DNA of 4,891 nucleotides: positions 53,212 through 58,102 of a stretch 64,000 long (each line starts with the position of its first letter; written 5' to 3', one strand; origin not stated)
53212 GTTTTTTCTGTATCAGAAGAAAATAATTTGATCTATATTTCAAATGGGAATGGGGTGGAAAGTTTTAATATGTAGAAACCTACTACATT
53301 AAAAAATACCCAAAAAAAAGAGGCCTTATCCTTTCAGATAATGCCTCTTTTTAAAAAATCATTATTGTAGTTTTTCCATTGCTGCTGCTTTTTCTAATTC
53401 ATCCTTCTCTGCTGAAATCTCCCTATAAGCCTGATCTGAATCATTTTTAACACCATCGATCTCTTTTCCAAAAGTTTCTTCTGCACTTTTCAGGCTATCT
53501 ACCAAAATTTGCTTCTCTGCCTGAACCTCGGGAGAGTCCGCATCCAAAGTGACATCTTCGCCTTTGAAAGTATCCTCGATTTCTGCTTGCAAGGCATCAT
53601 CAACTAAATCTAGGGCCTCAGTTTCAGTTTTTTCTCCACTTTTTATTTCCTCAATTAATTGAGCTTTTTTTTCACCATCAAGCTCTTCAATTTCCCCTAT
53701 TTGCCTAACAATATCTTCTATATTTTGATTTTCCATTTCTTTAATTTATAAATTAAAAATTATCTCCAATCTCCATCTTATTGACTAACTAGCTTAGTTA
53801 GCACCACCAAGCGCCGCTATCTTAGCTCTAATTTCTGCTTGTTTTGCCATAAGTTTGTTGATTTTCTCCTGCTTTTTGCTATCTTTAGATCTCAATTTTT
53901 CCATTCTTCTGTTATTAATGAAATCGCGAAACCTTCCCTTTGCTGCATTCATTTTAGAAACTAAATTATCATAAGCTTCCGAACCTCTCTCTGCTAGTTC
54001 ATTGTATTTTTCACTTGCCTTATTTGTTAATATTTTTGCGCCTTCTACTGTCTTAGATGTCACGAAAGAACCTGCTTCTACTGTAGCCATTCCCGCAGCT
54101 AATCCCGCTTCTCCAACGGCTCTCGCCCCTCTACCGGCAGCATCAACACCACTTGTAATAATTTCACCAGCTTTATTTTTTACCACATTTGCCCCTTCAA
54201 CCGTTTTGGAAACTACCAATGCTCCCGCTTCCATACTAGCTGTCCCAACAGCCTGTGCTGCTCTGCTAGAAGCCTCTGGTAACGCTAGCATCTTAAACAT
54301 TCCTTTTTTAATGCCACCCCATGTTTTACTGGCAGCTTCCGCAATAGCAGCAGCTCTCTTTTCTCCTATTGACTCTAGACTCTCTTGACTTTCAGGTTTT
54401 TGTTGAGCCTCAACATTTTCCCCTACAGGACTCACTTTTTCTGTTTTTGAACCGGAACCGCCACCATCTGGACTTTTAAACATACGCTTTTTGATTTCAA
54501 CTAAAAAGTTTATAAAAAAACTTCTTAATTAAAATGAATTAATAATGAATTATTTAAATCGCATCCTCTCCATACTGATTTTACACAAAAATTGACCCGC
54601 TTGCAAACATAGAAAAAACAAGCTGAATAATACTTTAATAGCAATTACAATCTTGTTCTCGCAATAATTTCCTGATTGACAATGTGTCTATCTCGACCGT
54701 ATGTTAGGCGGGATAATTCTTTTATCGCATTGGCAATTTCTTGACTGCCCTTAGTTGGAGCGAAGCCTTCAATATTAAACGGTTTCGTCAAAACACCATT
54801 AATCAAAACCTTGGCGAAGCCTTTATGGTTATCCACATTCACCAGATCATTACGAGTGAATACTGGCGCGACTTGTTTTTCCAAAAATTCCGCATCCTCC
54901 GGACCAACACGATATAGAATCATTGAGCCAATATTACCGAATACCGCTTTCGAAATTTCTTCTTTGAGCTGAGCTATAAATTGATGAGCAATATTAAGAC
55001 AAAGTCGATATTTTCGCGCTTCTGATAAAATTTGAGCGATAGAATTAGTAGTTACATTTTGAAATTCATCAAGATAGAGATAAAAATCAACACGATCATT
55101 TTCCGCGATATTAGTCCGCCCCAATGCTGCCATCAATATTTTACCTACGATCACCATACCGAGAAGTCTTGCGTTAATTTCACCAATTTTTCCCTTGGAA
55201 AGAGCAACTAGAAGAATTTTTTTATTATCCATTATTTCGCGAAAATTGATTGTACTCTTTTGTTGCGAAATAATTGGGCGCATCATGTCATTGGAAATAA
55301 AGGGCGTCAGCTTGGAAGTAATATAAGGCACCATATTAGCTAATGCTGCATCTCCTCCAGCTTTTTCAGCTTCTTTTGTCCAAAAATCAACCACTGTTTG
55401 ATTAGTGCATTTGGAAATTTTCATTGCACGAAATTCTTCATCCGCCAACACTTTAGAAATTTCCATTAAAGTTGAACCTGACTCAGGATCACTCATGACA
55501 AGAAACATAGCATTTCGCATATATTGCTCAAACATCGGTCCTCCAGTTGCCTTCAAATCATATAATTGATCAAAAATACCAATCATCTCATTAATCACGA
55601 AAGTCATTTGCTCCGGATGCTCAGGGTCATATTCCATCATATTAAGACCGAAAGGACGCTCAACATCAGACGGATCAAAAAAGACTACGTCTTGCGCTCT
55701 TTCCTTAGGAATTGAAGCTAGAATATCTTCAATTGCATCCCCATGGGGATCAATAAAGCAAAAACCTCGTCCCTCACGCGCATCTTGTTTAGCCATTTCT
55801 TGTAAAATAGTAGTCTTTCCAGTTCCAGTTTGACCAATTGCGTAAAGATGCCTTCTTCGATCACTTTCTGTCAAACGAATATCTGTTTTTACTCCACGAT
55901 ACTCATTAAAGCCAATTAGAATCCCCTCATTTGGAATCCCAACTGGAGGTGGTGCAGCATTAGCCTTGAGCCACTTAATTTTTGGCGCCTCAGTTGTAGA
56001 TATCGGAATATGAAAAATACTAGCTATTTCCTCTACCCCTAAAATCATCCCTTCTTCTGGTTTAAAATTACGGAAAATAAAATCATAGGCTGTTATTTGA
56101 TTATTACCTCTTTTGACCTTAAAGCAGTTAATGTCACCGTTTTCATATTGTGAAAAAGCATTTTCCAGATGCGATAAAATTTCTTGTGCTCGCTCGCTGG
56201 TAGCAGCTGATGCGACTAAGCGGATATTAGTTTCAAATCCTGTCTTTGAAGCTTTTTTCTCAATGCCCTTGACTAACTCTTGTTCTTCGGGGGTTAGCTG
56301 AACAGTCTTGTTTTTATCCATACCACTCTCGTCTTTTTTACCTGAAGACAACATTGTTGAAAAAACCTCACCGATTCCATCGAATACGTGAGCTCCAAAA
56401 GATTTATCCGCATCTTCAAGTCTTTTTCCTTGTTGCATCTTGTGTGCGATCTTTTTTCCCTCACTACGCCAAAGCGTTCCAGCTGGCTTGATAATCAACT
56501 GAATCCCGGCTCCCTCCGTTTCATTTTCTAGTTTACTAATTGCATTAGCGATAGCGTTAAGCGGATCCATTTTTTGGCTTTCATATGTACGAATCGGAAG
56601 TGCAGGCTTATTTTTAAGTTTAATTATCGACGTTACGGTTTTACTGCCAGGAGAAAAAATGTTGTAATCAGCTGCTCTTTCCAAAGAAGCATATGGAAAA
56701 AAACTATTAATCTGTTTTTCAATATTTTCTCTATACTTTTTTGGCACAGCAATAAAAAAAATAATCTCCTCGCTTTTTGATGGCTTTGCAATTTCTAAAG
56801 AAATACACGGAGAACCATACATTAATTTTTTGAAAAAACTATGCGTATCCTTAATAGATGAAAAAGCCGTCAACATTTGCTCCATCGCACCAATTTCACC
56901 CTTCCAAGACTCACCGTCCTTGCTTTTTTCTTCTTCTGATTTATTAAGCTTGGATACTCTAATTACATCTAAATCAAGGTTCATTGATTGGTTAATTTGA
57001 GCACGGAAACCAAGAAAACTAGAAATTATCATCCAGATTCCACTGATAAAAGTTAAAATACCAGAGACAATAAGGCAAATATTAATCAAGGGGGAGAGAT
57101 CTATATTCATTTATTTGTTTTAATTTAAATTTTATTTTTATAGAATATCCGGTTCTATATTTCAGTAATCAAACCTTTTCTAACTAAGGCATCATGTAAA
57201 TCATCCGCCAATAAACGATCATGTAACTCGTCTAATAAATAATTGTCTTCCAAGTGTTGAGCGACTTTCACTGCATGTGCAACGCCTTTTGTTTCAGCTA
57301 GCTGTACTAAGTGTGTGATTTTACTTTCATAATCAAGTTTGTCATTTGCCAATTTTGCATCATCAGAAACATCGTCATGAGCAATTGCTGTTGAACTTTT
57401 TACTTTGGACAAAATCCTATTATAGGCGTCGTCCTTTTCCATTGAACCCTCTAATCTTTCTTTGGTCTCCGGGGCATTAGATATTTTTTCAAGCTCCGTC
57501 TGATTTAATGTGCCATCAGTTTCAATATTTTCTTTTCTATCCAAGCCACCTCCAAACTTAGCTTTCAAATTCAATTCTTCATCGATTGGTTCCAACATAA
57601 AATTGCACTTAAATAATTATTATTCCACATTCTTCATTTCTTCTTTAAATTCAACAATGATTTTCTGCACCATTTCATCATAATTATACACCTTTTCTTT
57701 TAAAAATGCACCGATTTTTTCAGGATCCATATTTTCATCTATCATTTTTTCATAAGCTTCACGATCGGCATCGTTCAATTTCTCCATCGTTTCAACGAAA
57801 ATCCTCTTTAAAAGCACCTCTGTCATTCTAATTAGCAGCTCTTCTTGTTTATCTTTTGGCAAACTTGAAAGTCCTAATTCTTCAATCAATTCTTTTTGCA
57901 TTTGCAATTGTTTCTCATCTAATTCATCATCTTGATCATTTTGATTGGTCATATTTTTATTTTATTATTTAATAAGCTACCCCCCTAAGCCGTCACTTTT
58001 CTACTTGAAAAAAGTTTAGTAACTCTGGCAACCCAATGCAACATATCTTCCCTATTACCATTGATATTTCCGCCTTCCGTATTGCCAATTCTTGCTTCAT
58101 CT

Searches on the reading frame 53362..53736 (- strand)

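Call 42: search_protein_families(library=pfam, proteins=[window:53362-53736:-], max_evalue=0.001)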
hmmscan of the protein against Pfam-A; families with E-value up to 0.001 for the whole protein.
window:53362-53736:- (124 aa): 0 families

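Call 81: search_protein_families(library=pfam, proteins=[window:53362-53736:-], max_evalue=0.01)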
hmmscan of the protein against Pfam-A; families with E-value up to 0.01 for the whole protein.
window:53362-53736:- (124 aa): 1 family
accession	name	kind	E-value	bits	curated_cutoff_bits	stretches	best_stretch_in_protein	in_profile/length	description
PF06717.16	DUF1202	-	0.0067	16.3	27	1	27-118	117-207/307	Protein of unknown function (DUF1202)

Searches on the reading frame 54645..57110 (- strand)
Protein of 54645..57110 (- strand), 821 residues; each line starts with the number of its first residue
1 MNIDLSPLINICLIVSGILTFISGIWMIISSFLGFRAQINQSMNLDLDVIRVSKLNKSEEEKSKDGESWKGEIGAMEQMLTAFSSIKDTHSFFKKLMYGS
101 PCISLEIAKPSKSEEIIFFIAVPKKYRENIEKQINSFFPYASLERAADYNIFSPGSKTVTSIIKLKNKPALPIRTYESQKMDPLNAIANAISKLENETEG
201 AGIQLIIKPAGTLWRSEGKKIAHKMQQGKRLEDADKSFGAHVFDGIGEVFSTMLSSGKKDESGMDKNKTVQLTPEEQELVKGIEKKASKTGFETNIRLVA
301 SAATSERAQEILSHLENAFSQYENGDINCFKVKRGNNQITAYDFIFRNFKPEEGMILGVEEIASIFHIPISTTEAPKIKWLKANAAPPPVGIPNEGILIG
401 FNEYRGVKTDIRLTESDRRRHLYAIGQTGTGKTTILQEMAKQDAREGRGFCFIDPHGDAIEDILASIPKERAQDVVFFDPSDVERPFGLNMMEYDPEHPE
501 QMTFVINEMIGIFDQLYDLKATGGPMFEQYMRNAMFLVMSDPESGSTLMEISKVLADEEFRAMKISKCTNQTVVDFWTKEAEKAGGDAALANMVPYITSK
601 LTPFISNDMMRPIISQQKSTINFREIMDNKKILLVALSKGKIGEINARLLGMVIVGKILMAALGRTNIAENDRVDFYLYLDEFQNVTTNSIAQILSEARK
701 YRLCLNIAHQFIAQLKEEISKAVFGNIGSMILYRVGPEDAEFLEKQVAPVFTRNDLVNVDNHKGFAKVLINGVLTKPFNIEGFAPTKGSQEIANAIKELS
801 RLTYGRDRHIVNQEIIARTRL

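Call 3: search_protein_families(library=pfam, proteins=[window:54645-57110:-], max_evalue=1)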
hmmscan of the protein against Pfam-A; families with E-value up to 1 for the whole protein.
window:54645-57110:- (821 aa): 14 families
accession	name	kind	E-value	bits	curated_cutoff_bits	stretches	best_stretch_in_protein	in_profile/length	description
PF10412.15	TrwB_AAD_bind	-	2.6e-06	27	20.5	2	413-463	9-59/387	Type IV secretion-system coupling protein DNA-binding domain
PF12696.13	TraG-D_C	-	3.6e-06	27.3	22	1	676-743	2-72/126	TraM recognition site of TraD and TraG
PF13401.12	AAA_22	-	8.1e-05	23.4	27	1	418-467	4-54/130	AAA domain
PF25199.1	nSTAND_NTPase5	-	0.00018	21.8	34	1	413-480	35-104/145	Novel STAND NTPase 5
PF20720.3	nSTAND3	-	0.0025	18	27.2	1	418-479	16-72/155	Novel STAND NTPase 3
PF13604.12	AAA_30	-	0.0086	16.3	27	1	417-461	16-60/191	AAA domain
PF01935.23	DUF87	-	0.016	15.7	23.2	1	411-499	16-97/220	Helicase HerA, central domain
PF13191.12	AAA_16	-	0.02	15.8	32.6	1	418-455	23-58/167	AAA ATPase domain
PF05872.18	HerA_C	-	0.028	13.5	22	1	409-458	11-60/502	Helicase HerA-like C-terminal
PF13173.12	AAA_14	-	0.084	13.3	27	0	423-453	6-38/129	AAA domain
PF13245.12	AAA_19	-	0.099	13.3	25.1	0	421-463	13-57/134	AAA domain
PF12775.13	AAA_7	-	0.11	12.4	25.8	1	418-442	32-56/181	P-loop containing dynein motor region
PF05621.17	TniB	-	0.15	12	22.4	1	415-445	31-61/189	Bacterial TniB protein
PF14358.11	DUF4405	-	0.33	11.9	26.7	1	8-38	1-31/66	Domain of unknown function (DUF4405)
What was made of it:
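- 54645..57110 (-): 821-aa ATPase resembling a type IV coupling protein (T4CP). It has an N-terminal TM, a DUF8128 region, a Walker A motif (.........) and TrwB/TraG-type domains. Pfam TrwB_AAD_bind 27.0 bits against 20.5, and TraG-D_C 27.3 against 22 (call 3).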

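Call 62: search_solved_structures(query=window:54645-57110:-, max_evalue=0.01)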
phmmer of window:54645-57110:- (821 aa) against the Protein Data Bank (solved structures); distinct sequences matched with E-value up to 0.01: 3.
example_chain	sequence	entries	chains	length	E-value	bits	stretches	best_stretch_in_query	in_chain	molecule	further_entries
6sz9_A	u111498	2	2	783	0.00047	21.7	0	384-459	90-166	IcmO (DotL)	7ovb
1gl6_A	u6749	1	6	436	0.0094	17.4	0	417-461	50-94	ATPASE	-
1e9r_A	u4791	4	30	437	0.0094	17.3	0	417-461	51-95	CONJUGAL TRANSFER PROTEIN TRWB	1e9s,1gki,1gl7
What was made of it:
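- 54645..57110 (-): Best PDB relatives are DotL and TrwB (call 62).
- On Type IV coupling protein (VirD4/TrwB), for the 821-aa ATPase: The best PDB relatives are DotL and TrwB (call 62).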

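Call 70: find_related_loci(query=A4, collection=metagenome_contigs, flank=8000)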
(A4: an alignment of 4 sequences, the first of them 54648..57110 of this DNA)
Query A4 (821 aa) in metagenome_contigs; peptide patterns used: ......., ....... (x = any residue, [..] = any of these).
600 stretches matched a pattern (row limit reached: there are more); 566 encode a relative of the query (tblastn E <= 1e-3); the best 80 are kept; 80 distinct loci.
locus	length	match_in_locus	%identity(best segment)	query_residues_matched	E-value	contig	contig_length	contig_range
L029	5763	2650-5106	86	3-821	0e+0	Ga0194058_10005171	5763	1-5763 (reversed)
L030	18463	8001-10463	84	2-821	0e+0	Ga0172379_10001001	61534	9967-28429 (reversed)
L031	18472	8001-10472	74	1-821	0e+0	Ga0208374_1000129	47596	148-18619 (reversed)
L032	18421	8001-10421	72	14-821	0e+0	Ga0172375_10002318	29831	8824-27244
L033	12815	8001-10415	72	13-818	0e+0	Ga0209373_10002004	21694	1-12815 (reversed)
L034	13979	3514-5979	68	2-821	0e+0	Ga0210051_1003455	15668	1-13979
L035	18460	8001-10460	68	4-821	0e+0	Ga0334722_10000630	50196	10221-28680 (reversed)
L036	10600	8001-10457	68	3-820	0e+0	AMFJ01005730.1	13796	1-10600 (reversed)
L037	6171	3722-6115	68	26-821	0e+0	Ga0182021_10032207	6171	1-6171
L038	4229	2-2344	70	45-820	0e+0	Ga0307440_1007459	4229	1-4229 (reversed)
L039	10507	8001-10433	68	6-821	0e+0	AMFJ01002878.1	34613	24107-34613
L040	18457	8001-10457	68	5-821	0e+0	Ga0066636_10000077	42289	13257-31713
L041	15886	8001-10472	67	1-821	0e+0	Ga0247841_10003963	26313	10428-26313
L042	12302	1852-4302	66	2-821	0e+0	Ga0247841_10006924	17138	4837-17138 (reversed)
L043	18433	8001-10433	67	8-821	0e+0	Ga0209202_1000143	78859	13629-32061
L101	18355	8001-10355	49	55-820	0e+0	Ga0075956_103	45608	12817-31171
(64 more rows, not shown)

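Call 81: search_protein_families(library=pfam, proteins=[L101:12335-14131:+], max_evalue=0.01)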
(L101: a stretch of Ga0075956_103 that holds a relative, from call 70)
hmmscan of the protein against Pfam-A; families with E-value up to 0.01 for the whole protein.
L101:12335-14131:+ (599 aa): 3 families
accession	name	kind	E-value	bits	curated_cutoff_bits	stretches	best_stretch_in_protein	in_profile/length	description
PF17768.7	RecJ_OB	-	1.8e-28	99.2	27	1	483-594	1-107/107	RecJ OB domain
PF01368.27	DHH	-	6.8e-23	81.7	28.1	1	96-253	1-124/125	DHH family, N-terminal domain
PF02272.25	DHHA1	-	5.9e-14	52.8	25.9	1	378-467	9-99/102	DHHA1 domain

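Call 91: search_protein_families(library=ncbifam, proteins=[window:54645-57110:-], max_evalue=0.01)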
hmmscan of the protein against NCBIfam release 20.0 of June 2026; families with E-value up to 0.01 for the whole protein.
window:54645-57110:- (821 aa): 8 families
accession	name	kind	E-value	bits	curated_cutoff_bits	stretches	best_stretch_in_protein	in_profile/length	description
TIGR03743.1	SXT_TraD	subfamily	8.8e-10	37.7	366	1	408-459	164-215/636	conjugative transfer system coupling protein TraD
NF045973.1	conju_CD1115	equivalog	1.9e-08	33.6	250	1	398-740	3-362/442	VirD4-like conjugal transfer protein, CD1115 family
TIGR03754.1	conj_TOL_TraD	equivalog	8.3e-07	27.9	647.55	1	408-464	169-223/643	type IV conjugative transfer system coupling protein TraD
NF041447.1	TrbC_conju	equivalog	1.4e-06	27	800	1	395-456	104-166/685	F-type conjugative transfer protein TrbC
NF053655.1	CedD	equivalog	0.00011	21.1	600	0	406-462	208-264/527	DNA-translocating ATPase CedD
NF045975.1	VirB4_plasma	equivalog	0.00048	17.9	590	0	395-456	489-552/894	Mbov_0397 family ICE element conjugal transfer ATPase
TIGR02759.1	TraD_Ftype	equivalog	0.00075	18.4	521.35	0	666-717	399-451/566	type IV conjugative transfer system coupling protein TraD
TIGR02880.1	cbbX_cfxQ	equivalog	0.0085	15.4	459.25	0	410-441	49-80/284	CbbX protein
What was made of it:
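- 54645..57110 (-): NCBIfam TraD/VirD4-like hits are far below cut-off (call 91).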

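Call 92: search_protein_families(library=padloc, proteins=[window:54645-57110:-], max_evalue=0.01)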
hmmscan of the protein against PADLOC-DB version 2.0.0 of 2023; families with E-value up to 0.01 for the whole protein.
window:54645-57110:- (821 aa): 3 families
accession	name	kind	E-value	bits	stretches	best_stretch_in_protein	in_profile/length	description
PDLC04140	mad8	-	1e-11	42.9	1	418-743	26-262/314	mads_8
PDLC04103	HerA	-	0.0019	14.6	0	681-748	459-523/579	-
PDLC01055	HerA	-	0.0092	12.8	0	417-445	155-183/532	Type III coevolved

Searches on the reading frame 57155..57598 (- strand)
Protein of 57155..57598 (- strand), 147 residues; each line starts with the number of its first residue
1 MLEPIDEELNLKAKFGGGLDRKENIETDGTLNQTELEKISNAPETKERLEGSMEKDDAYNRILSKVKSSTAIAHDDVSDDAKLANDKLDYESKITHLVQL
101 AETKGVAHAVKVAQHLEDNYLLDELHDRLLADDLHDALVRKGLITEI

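Call 3: search_protein_families(library=pfam, proteins=[window:57155-57598:-], max_evalue=1)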
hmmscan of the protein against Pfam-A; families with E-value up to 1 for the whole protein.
window:57155-57598:- (147 aa): 0 families

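Call 81: search_protein_families(library=pfam, proteins=[window:57155-57598:-], max_evalue=0.01)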
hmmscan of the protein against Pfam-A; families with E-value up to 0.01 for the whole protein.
window:57155-57598:- (147 aa): 0 families

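Call 91: search_protein_families(library=ncbifam, proteins=[window:57155-57598:-], max_evalue=0.01)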
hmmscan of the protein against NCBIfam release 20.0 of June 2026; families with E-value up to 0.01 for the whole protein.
window:57155-57598:- (147 aa): 1 family
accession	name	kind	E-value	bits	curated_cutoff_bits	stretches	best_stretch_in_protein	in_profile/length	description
TIGR01208.1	rmlA_long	equivalog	0.0034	16.3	320.25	1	83-135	63-115/353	glucose-1-phosphate thymidylyltransferase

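Call 92: search_protein_families(library=padloc, proteins=[window:57155-57598:-], max_evalue=0.01)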
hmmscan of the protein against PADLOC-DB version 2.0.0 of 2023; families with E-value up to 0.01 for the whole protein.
window:57155-57598:- (147 aa): 0 families

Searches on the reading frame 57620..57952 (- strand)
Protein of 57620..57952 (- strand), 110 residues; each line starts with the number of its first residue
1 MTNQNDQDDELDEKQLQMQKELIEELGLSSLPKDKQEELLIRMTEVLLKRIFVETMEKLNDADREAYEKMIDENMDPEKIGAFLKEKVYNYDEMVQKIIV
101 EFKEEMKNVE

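Call 3: search_protein_families(library=pfam, proteins=[window:57620-57952:-], max_evalue=1)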
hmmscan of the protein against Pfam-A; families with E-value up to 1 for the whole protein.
window:57620-57952:- (110 aa): 5 families
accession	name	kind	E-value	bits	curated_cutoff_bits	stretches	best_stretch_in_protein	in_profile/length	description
PF18908.5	DUF5663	-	9.3e-09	36.2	23.7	1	22-105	1-83/84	Protein of unknown function (DUF5663)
PF20362.3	DUF6657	-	0.0043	17.6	27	1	29-98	5-74/142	Family of unknown function (DUF6657)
PF13767.11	DUF4168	-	0.087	14.3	25.8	1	52-108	8-66/95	Domain of unknown function (DUF4168)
PF03937.21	Sdh5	-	0.15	12.4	27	1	45-85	16-55/76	Flavinator of succinate dehydrogenase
PF02696.19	SelO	-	0.16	11.2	22.8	1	17-107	329-422/466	Protein adenylyltransferase SelO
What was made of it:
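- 57620..57952 (-): s2: DUF5663 small acidic protein, subtype B. Pfam 36.2 bits (call 3).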

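Call 91: search_protein_families(library=ncbifam, proteins=[window:57620-57952:-], max_evalue=0.01)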
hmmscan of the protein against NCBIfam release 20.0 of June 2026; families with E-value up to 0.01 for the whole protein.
window:57620-57952:- (110 aa): 0 families

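Call 92: search_protein_families(library=padloc, proteins=[window:57620-57952:-], max_evalue=0.01)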
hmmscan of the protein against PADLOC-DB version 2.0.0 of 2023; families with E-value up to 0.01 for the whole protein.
window:57620-57952:- (110 aa): 0 families
